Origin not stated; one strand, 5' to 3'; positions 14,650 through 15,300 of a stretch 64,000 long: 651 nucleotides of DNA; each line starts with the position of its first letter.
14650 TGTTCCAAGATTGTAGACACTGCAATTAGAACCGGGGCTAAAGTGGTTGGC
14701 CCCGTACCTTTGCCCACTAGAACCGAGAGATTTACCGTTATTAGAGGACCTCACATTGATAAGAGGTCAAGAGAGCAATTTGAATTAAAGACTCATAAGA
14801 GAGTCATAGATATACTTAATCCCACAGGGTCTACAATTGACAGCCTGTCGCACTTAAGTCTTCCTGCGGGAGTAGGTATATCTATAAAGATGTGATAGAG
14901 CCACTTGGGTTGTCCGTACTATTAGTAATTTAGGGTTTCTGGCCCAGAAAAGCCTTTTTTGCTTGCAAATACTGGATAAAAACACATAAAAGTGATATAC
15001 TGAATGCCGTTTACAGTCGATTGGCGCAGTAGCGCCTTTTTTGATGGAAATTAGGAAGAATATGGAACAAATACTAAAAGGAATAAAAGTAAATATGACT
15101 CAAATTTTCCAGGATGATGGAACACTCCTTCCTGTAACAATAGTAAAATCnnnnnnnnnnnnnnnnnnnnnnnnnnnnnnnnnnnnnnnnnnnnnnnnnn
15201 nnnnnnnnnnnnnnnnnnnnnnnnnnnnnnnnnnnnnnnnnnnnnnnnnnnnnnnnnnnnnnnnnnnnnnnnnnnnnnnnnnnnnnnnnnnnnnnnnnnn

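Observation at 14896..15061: Terminator-like hairpin between rpsJ and rplC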

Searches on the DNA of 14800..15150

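Call 36: search_rna_families(source=window, start=14800, end=15150, threshold=evalue, max_evalue=10)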
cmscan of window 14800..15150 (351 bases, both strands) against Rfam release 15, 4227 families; matches with E-value up to 10: 1.
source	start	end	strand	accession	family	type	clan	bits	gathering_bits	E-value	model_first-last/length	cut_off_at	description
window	14864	14959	+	RF01772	rnk_pseudo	Cis-reg; leader;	-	17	55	1.8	1-108/108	no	Pseudomonas rnk leader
